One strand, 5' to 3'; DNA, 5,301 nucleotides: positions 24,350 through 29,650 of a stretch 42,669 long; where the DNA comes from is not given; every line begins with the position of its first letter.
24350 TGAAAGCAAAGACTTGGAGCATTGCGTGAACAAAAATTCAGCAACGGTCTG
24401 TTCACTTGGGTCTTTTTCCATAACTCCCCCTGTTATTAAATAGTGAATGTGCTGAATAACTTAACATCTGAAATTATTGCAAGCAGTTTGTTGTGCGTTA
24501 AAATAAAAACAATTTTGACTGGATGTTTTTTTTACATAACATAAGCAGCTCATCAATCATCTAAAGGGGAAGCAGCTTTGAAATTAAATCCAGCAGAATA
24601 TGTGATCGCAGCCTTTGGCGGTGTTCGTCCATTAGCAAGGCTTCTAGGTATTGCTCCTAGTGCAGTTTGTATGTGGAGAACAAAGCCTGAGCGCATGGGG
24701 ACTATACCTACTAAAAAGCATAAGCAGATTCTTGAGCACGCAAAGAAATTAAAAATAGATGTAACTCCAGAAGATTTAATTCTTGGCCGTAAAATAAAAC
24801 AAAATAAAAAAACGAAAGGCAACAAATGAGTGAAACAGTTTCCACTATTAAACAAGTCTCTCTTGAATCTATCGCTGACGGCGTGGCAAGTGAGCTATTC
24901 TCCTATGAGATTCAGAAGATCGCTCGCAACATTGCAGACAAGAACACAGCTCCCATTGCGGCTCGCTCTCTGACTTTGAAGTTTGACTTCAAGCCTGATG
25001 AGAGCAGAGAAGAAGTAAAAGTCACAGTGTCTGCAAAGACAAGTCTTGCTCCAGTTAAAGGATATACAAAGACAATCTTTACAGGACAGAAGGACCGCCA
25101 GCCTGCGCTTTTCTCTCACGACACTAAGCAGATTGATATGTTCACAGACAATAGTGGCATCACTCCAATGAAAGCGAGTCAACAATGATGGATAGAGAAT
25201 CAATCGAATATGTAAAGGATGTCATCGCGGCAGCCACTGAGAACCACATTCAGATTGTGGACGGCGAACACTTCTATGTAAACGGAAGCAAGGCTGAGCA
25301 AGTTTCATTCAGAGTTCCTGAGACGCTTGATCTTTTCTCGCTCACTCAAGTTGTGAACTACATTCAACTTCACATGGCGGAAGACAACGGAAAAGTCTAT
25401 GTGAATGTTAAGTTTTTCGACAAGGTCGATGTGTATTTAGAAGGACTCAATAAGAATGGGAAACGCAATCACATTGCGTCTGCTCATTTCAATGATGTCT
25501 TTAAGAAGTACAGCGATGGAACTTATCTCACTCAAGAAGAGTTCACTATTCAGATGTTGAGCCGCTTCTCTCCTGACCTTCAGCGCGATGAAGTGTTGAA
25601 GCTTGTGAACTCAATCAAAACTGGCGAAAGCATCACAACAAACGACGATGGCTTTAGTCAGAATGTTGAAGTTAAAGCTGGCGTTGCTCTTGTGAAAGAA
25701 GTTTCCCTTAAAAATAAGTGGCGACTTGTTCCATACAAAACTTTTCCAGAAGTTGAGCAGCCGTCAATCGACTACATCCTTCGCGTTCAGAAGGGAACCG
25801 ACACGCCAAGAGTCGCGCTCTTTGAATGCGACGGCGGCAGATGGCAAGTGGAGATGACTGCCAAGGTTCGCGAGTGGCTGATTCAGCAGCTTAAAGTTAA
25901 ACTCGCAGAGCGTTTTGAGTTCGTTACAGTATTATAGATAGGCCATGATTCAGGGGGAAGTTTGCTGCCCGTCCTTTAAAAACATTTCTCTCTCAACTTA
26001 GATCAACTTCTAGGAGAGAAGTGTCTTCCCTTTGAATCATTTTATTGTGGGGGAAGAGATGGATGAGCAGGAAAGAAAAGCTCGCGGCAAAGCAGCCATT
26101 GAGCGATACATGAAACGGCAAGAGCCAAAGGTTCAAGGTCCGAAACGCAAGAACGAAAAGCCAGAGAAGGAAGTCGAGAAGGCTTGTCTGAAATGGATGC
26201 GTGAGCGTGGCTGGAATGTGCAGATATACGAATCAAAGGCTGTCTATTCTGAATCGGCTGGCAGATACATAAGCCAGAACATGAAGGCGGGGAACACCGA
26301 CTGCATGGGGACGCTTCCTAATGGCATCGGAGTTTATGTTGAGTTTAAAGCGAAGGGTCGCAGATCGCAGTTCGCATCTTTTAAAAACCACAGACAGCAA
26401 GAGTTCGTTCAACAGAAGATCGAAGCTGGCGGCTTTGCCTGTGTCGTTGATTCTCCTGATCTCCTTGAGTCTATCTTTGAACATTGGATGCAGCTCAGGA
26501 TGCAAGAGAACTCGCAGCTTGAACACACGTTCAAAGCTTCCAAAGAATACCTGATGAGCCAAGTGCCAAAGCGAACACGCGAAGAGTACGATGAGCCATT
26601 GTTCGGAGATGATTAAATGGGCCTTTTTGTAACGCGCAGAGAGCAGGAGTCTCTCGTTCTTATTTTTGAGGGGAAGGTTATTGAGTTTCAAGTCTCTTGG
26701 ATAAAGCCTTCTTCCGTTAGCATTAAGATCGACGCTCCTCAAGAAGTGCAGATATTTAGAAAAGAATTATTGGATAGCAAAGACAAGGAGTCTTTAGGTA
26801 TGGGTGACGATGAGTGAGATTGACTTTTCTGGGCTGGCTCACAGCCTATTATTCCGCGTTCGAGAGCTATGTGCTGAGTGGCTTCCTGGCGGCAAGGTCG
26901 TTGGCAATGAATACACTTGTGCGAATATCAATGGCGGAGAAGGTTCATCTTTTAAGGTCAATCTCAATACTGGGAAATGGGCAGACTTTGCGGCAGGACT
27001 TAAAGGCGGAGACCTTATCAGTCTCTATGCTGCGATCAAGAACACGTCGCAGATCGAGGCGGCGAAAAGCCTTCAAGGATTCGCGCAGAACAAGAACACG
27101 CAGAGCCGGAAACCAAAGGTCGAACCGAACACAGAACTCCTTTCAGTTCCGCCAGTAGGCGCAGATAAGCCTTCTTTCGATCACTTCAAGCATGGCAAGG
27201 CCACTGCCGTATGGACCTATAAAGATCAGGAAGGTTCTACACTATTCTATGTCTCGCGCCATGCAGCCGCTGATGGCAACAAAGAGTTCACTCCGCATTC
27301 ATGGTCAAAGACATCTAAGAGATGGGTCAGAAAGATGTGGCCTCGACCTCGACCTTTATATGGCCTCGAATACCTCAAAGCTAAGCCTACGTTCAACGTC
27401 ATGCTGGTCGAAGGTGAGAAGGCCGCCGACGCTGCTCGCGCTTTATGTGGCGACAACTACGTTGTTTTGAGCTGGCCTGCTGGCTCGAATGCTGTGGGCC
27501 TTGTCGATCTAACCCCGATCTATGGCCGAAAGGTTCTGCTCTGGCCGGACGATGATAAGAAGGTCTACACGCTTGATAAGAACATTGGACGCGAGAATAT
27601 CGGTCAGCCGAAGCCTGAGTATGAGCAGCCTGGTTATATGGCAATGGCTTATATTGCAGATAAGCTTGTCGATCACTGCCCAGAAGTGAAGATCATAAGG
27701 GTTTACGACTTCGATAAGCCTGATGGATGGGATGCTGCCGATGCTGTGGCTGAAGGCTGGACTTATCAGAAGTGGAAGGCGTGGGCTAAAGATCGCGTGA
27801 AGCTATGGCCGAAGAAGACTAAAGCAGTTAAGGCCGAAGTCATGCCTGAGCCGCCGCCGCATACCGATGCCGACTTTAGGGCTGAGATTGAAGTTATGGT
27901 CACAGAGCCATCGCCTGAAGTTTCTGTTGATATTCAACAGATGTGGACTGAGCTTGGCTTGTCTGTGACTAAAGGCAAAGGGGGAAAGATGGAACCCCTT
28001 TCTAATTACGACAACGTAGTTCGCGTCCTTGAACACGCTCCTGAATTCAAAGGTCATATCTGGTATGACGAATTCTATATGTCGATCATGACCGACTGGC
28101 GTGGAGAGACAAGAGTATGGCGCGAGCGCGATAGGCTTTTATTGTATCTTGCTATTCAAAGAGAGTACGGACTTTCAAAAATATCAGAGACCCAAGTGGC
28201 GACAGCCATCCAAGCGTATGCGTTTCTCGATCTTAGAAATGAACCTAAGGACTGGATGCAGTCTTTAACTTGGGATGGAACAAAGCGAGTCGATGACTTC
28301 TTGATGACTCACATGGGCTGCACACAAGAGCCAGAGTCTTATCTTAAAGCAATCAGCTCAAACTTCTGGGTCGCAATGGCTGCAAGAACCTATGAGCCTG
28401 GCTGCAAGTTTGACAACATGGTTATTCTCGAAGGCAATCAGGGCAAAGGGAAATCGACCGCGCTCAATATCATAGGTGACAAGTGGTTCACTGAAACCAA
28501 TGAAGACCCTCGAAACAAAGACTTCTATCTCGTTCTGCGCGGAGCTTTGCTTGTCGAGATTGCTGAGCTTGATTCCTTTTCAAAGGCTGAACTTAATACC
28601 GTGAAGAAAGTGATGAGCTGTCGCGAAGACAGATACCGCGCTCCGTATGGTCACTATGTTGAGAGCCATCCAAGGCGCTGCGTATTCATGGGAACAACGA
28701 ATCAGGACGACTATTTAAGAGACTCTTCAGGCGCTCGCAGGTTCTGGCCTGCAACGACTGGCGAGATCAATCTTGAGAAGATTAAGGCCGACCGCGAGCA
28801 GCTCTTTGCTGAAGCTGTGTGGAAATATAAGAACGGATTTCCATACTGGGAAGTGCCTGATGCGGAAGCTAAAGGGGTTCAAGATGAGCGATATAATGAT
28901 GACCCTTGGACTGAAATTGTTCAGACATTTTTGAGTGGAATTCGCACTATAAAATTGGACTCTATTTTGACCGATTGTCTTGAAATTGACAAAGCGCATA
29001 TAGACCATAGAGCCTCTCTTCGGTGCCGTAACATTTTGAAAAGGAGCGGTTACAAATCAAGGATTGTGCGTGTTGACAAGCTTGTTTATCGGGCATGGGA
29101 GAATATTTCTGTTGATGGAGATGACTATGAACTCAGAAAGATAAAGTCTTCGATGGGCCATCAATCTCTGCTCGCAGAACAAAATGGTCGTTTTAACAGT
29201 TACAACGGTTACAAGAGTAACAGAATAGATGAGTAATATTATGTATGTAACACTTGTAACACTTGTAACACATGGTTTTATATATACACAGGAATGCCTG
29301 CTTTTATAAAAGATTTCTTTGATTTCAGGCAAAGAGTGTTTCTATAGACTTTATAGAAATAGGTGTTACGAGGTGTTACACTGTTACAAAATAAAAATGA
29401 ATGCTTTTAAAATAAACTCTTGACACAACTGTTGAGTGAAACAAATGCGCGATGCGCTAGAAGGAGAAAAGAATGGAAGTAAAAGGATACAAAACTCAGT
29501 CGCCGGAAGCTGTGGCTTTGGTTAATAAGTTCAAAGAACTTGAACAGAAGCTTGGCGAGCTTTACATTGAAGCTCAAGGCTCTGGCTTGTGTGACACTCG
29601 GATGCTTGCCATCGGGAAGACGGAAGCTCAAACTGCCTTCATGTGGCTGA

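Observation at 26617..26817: Phage-encoded CsrA/RsmA homologue translationally coupled to the primase gene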

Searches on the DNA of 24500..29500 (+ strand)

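Call 6: search_dna_similar(query=window:24500-29500:+, collection=phages, mode=near, max_rows=20)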
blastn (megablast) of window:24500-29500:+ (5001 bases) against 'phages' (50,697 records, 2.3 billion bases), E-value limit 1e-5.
No match.

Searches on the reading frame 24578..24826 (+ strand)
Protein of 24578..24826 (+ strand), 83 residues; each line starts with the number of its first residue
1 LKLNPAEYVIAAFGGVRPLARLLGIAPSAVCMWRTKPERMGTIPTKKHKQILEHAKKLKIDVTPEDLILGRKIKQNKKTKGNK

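Call 27: search_protein_families(library=phrogs, proteins=[window:24578-24826:+], max_evalue=0.001)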
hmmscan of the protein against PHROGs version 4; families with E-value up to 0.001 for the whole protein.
window:24578-24826:+ (83 aa): 3 families
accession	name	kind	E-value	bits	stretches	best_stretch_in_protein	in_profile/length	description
phrog_409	-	transcription regulation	1.1e-06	30.2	1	9-40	20-53/127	transcriptional regulator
phrog_35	-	transcription regulation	1.3e-05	26.4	1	2-66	74-132/181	transcriptional repressor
phrog_8008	-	DNA, RNA and nucleotide metabolism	8.5e-05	23.2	1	6-35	7-36/66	DNA binding protein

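Call 42: search_protein_families(library=pfam, proteins=[window:24578-24826:+], max_evalue=0.01)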
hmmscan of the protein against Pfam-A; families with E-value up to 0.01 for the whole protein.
window:24578-24826:+ (83 aa): 2 families
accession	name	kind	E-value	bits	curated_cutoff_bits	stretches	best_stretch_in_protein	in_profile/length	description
PF14549.12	P22_Cro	-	1e-06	28.9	30.2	1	8-50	4-40/60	DNA-binding transcriptional regulator Cro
PF15943.11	YdaS_toxin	-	0.0028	17.9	30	1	9-51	4-43/65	Bacterial toxin YdaS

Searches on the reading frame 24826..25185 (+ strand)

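Call 27: search_protein_families(library=phrogs, proteins=[window:24826-25185:+], max_evalue=0.001)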
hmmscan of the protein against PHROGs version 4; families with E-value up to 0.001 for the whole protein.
window:24826-25185:+ (120 aa): 2 families
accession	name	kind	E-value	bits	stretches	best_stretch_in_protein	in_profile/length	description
phrog_997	-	DNA, RNA and nucleotide metabolism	1.6e-22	81.1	1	9-90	3-84/136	replication terminator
phrog_204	-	unknown function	0.0004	21.4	1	3-112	20-122/143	-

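Call 42: search_protein_families(library=pfam, proteins=[window:24826-25185:+], max_evalue=0.01)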
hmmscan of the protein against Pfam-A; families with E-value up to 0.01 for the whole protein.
window:24826-25185:+ (120 aa): 0 families

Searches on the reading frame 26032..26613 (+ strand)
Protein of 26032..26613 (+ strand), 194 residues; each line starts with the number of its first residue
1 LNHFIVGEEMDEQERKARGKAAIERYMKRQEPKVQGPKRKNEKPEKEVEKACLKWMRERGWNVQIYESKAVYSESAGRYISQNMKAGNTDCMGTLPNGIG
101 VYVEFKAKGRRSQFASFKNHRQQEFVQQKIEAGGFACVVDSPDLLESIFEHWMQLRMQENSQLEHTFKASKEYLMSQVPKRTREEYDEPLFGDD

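Call 3: search_protein_families(library=pfam, proteins=[window:26032-26613:+], max_evalue=1)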
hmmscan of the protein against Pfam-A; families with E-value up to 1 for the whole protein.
window:26032-26613:+ (194 aa): 1 family
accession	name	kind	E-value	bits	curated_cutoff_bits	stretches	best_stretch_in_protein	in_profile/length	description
PF18546.6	MetOD1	-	0.18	12.3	23.8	1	23-69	29-77/142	Methanogen output domain 1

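Call 4: search_protein_families(library=phrogs, proteins=[window:26032-26613:+], max_evalue=0.01)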
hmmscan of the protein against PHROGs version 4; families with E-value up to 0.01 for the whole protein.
window:26032-26613:+ (194 aa): 2 families
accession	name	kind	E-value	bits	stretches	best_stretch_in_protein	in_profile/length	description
phrog_93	-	DNA, RNA and nucleotide metabolism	8.8e-11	42.1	1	25-177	332-467/613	endonuclease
phrog_824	-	unknown function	4.7e-05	24.4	1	38-165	59-187/265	-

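Call 89: search_protein_families(library=ncbifam, proteins=[window:26059-26613:+], max_evalue=1)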
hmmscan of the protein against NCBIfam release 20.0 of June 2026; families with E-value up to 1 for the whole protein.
window:26059-26613:+ (185 aa): 0 families

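Call 90: search_solved_structures(query=window:26059-26613:+, max_evalue=1)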
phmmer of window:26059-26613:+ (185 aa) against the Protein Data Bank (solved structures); distinct sequences matched with E-value up to 1: 0.
